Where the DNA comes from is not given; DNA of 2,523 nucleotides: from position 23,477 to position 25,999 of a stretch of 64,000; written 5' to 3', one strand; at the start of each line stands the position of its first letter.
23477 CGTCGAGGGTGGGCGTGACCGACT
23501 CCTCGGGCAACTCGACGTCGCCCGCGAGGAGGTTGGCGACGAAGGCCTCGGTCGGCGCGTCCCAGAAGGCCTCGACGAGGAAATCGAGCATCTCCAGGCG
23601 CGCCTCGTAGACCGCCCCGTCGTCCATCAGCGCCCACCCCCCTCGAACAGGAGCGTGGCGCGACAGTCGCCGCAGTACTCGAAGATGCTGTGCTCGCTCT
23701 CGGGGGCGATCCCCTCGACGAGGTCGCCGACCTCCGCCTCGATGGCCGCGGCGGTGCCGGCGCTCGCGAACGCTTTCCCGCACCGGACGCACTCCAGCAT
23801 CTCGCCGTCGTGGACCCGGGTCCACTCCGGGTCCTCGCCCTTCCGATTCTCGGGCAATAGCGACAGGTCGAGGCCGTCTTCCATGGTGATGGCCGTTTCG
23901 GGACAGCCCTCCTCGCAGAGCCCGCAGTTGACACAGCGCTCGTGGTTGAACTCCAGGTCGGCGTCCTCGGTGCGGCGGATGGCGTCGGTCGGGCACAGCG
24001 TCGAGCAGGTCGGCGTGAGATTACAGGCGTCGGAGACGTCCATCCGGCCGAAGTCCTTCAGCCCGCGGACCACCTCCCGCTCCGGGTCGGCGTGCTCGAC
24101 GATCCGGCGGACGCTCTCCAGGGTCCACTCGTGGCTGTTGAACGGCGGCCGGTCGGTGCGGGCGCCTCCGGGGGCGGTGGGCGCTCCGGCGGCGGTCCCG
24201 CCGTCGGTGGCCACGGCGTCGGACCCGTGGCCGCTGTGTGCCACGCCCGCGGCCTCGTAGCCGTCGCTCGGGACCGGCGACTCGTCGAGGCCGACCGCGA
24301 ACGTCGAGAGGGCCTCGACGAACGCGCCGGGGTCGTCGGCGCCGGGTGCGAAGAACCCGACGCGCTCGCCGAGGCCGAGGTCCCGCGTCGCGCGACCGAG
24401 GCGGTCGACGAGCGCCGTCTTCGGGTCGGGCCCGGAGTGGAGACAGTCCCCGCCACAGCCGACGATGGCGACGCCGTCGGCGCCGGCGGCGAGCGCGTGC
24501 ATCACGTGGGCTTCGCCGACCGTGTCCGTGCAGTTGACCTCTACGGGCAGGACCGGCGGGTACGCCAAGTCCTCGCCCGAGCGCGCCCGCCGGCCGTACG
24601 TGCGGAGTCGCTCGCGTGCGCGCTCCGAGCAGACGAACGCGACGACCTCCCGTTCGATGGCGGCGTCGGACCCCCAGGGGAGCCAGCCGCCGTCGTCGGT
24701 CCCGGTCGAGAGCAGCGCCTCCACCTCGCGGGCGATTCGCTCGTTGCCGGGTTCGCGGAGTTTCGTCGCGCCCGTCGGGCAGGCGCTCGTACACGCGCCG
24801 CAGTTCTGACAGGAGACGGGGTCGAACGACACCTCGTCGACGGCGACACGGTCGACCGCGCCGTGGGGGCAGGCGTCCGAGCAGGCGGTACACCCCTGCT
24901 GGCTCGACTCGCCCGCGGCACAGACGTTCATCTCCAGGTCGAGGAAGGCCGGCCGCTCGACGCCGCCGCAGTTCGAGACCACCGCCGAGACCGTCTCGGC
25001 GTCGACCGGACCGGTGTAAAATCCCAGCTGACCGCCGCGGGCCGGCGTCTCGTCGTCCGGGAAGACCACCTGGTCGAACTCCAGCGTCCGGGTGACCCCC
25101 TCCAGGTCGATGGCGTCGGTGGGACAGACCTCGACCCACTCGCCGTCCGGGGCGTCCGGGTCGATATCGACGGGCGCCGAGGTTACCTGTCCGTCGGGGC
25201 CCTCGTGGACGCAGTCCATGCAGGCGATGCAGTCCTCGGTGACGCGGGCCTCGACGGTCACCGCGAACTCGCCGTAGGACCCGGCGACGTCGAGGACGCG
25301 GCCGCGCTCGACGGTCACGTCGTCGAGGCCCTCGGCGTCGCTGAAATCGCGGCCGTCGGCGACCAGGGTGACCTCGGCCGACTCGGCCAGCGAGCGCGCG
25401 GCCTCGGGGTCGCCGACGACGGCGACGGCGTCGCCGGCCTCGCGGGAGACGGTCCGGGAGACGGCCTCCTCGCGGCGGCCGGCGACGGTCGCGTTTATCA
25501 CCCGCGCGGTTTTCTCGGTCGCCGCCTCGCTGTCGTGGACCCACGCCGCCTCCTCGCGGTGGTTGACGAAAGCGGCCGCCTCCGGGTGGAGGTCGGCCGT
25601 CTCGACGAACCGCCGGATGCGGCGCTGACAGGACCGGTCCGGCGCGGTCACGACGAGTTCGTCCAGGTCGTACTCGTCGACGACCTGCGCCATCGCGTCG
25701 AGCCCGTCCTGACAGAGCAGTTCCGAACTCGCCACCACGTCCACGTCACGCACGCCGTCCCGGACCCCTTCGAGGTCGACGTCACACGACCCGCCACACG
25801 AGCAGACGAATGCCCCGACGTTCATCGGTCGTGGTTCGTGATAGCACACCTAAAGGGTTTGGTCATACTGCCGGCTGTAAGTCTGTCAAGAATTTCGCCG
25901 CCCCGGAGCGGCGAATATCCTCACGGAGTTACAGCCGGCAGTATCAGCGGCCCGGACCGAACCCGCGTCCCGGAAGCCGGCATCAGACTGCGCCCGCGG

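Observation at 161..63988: Three related families of 74-108 bp hairpin MITE-like elements with 3-bp TCA/TGA target-site duplications, at very high density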

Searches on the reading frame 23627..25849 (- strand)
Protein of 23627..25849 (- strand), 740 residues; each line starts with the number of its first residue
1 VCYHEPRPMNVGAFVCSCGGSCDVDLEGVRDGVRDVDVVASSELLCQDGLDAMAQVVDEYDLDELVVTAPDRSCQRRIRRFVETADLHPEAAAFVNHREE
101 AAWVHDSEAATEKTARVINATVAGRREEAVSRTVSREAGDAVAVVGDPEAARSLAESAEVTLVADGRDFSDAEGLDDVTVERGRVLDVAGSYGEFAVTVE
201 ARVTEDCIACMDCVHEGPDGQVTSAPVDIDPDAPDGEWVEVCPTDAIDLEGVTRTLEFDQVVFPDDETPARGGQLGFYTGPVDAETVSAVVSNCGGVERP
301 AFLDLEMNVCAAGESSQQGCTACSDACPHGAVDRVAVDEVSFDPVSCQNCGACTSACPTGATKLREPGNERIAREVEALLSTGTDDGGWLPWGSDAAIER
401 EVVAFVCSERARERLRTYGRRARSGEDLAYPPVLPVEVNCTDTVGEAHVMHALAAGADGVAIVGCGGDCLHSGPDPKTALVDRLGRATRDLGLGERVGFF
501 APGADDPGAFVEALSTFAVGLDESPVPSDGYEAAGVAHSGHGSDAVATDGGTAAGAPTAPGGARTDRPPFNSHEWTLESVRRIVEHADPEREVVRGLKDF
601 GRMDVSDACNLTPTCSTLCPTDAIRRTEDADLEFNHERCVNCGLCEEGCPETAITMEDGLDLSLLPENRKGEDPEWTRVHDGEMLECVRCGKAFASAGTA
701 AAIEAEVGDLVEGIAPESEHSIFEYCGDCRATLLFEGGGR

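Call 12: search_protein_families(library=ncbifam, proteins=[window:23627-25849:-], max_evalue=0.00001)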
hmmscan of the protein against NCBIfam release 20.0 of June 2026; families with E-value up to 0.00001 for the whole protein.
window:23627-25849:- (740 aa): 45 families (the best 25 are shown)
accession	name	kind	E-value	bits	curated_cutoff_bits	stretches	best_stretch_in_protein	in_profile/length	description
NF040770.1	hetero_SS_HdrA2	exception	8.5e-31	106.8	1100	2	314-493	576-739/777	CoB-CoM heterodisulfide reductase HdrA2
NF041891.1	hdrA_Methbact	equivalog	5.9e-29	100.8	1300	2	10-148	2-142/762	ferredoxin:CoB-CoM heterodisulfide reductase subunit HdrA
NF041778.1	hetero_SS_HdrA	equivalog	8.8e-21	73.4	1400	2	11-124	8-127/771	ferredoxin:CoB-CoM heterodisulfide reductase subunit HdrA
NF040684.1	PorD_Arch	equivalog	9.7e-15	54.4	120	1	607-657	32-82/85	pyruvate synthase subunit PorD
TIGR02179.1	PorD_KorD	subfamily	1.4e-14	54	60.05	1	607-657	25-75/78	2-oxoacid:acceptor oxidoreductase, delta subunit, pyruvate/2-ketoisovalerate family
NF038196.1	ferrodoxin_EFR1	subfamily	2.8e-14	53.7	75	1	602-657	179-232/242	EFR1 family ferrodoxin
NF009053.0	PRK12387.1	subfamily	1.1e-13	51.3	204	1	607-731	38-160/180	formate hydrogenlyase complex iron-sulfur subunit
TIGR02700.1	flavo_MJ0208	hypoth_equivalog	2.5e-13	49.8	251.35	1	607-656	148-196/234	dihydromethanopterin reductase (acceptor)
NF048010.1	SfplDhtActHpsHDes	equivalog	7e-12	44.8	430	1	317-364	60-107/298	(2S)-3-sulfopropanediol dehydratase activating enzyme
NF045874.1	Vhu_polyferre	exception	1.5e-11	43.7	600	1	603-690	124-204/381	F420-non-reducing hydrogenase associated-polyferredoxin VhuB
NF040864.1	HgcB_ferredoxin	equivalog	3.8e-11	42.7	99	1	606-660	13-67/93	mercury methylation ferredoxin HgcB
NF007382.0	PRK09898.1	equivalog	1.8e-10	40.7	213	0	608-657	122-174/208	ferredoxin-like protein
TIGR04105.1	FeFe_hydrog_B1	subfamily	3.8e-10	39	450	1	604-656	108-161/462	monomeric [FeFe] hydrogenase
NF041836.1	rnfB_Methano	equivalog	4e-10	39.6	445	0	608-656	217-264/265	Rnf electron transport complex subunit RnfB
NF005505.0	PRK07118.1-4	equivalog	4.5e-10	39.5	378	0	609-656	218-264/265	Fe-S cluster domain-containing protein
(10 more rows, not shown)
